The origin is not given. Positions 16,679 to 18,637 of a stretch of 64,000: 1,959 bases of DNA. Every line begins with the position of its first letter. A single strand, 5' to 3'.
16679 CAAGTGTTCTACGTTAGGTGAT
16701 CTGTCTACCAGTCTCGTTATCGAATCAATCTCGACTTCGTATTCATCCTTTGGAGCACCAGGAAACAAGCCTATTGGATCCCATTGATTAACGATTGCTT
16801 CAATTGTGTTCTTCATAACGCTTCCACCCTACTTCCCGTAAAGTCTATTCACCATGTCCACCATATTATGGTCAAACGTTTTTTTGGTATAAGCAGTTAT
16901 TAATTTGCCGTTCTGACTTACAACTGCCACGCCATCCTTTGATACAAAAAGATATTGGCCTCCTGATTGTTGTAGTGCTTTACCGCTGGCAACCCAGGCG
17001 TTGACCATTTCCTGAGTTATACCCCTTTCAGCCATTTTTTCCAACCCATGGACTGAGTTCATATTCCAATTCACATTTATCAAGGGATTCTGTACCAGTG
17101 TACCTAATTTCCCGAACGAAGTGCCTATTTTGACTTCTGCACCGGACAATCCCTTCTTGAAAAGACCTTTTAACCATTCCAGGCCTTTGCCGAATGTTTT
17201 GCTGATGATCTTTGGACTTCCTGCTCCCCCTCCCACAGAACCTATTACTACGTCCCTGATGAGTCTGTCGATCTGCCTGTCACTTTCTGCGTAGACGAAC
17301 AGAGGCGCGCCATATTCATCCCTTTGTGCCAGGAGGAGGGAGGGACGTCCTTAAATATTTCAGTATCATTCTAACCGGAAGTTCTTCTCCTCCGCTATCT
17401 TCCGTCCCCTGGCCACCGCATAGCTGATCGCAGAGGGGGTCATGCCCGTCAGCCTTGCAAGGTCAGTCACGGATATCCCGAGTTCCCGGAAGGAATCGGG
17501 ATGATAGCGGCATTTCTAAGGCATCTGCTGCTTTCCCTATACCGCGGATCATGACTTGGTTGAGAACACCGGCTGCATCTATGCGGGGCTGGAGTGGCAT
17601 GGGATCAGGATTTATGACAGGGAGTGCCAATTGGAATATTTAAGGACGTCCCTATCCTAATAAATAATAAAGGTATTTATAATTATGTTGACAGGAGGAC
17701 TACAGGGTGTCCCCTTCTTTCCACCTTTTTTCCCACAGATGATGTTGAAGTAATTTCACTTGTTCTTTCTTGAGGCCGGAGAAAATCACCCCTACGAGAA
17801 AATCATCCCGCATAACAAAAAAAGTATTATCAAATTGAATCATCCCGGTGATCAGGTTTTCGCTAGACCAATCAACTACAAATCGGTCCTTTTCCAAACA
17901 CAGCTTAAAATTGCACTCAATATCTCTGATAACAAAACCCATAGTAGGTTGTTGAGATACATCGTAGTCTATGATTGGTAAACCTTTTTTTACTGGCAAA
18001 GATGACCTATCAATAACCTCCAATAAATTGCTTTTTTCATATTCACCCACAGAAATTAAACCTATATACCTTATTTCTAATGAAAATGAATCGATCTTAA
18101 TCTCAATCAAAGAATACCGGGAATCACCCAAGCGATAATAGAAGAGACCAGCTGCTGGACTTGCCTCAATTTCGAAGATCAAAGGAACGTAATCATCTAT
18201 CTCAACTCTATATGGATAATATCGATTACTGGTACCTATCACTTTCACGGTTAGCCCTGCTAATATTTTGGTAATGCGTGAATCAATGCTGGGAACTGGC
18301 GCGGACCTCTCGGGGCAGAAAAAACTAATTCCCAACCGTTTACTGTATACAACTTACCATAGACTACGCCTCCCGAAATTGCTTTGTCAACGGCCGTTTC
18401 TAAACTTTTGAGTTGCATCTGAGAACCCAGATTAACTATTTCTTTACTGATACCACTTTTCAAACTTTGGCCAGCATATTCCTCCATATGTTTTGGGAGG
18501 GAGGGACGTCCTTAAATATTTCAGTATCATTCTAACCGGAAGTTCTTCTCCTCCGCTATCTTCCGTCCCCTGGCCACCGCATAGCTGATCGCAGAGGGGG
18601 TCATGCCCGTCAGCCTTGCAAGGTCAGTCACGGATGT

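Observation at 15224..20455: Orphan toxin/immunity cassettes separated at every boundary by same-orientation copies of one Y1-transposase element family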

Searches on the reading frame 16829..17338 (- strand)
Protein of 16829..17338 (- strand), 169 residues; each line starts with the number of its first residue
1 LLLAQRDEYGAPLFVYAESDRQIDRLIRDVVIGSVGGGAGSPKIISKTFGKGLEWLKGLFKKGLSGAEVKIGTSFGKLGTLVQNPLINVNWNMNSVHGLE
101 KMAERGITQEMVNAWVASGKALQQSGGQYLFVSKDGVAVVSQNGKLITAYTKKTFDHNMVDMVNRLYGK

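Call 9: search_protein_families(library=pfam, proteins=[window:16829-17338:-], max_evalue=0.01)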
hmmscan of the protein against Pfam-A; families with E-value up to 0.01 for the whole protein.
window:16829-17338:- (169 aa): 1 family
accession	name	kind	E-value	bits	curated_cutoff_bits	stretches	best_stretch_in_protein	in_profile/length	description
PF14076.12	DUF4258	-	0.001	19.8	25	1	95-126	2-33/71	Domain of unknown function (DUF4258)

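Call 10: search_protein_families(library=ncbifam, proteins=[window:16829-17338:-], max_evalue=0.01)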
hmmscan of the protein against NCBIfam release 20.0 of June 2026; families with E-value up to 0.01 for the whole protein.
window:16829-17338:- (169 aa): 0 families

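Call 36: find_homologous_proteins(query=window:16829-17329:-, max_evalue=0.00001)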
Query window:16829-17329:- (166 aa): 6 proteins with E <= 0.00001 among 93 candidates.
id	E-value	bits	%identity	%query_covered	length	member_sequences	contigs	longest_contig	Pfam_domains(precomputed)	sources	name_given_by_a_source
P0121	2.4e-81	289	99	81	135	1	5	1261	-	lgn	-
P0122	1.9e-26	110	57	60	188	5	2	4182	PF14076.13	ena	-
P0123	1.3e-25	108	47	63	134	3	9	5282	-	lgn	-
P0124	2.5e-24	103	52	60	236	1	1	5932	-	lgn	-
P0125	5.3e-22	96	47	55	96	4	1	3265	PF14076.13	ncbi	-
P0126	8.6e-22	95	49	55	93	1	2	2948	PF14076.13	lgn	-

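Call 37: find_encoding_contigs(protein=P0124, flank=6000, max_places=3)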
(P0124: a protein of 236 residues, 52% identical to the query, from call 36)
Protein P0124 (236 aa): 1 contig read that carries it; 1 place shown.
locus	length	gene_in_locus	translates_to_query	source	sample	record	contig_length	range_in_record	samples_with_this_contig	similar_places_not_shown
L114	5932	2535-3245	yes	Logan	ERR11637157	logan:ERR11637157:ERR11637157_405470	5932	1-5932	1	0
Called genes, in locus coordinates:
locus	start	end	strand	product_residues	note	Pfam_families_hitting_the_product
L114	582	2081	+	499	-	-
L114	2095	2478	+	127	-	-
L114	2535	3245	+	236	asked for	-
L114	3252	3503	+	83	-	PF08958:DUF1871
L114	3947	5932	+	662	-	?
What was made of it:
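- On CDI (cdiBAI) locus with orphan modules: The same pair is adjacent in L114 (call 37).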

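Call 38: find_encoding_contigs(protein=P0122, flank=6000, max_places=3)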
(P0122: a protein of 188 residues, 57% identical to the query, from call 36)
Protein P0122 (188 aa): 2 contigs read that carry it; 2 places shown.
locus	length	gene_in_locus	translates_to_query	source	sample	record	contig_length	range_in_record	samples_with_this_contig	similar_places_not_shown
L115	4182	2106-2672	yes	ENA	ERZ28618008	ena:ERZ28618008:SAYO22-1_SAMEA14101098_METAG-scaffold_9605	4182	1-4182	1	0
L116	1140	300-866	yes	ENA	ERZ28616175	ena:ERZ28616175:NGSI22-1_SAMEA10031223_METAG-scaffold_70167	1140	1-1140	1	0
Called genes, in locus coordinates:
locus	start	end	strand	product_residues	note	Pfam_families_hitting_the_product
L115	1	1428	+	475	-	?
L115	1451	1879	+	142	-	PF06271:RDD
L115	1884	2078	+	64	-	-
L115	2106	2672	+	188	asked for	PF14076:DUF4258 (faint)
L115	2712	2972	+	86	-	-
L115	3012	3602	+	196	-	PF15534:Ntox35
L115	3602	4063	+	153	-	-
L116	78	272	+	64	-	-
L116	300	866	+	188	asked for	PF14076:DUF4258 (faint)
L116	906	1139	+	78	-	?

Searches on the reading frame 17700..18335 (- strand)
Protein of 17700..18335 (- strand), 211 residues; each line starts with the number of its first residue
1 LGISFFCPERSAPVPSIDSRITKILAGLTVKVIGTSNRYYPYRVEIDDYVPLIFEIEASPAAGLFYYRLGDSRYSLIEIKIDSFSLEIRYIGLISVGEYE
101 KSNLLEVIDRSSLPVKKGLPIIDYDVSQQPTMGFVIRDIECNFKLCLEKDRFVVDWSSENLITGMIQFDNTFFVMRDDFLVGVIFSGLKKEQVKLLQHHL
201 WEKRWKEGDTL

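Call 9: search_protein_families(library=pfam, proteins=[window:17700-18335:-], max_evalue=0.01)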
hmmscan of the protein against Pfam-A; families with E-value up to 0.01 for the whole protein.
window:17700-18335:- (211 aa): 0 families

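Call 10: search_protein_families(library=ncbifam, proteins=[window:17700-18335:-], max_evalue=0.01)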
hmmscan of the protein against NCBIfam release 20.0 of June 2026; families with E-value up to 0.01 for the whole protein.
window:17700-18335:- (211 aa): 0 families

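Call 61: search_protein_families(library=pfam, proteins=[window:17700-18335:-], max_evalue=5)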
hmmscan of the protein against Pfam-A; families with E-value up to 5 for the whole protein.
window:17700-18335:- (211 aa): 1 family
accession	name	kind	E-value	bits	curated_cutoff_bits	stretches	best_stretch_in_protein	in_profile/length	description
PF08239.17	SH3_3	-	0.15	12.7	27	1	10-48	6-43/54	Bacterial SH3 domain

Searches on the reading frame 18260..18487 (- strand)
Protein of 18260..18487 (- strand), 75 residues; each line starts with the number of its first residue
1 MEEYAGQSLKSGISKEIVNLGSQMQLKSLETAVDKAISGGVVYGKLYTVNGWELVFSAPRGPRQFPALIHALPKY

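Call 9: search_protein_families(library=pfam, proteins=[window:18260-18487:-], max_evalue=0.01)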
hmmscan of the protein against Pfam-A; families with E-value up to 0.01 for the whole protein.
window:18260-18487:- (75 aa): 0 families

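Call 10: search_protein_families(library=ncbifam, proteins=[window:18260-18487:-], max_evalue=0.01)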
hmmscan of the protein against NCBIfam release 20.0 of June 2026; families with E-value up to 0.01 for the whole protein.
window:18260-18487:- (75 aa): 0 families

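Call 50: find_encoding_contigs(protein=window:18260-18487:-, flank=5000, max_places=10)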
Protein window:18260-18487:- (75 aa): 1 contig read that carries it; 1 place shown.
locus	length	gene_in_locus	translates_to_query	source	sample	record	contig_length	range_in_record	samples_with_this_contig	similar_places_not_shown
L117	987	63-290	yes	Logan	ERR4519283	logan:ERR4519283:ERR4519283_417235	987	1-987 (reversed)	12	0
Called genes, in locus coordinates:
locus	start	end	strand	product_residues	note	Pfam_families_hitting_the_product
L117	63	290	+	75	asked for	-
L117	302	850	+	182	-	-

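Call 61: search_protein_families(library=pfam, proteins=[window:18260-18487:-], max_evalue=5)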
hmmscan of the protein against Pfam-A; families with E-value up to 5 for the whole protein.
window:18260-18487:- (75 aa): 1 family
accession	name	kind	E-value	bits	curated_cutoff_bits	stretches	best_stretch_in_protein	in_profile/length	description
PF06988.16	NifT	-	0.15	12.3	22.6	1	27-71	20-64/64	NifT/FixU protein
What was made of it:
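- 18260..18487 (-): Cassette 2, first ORF (75 aa). It is possibly a 5'-truncated toxin fragment and abuts the right end of C. No family hit (calls 9, 61).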
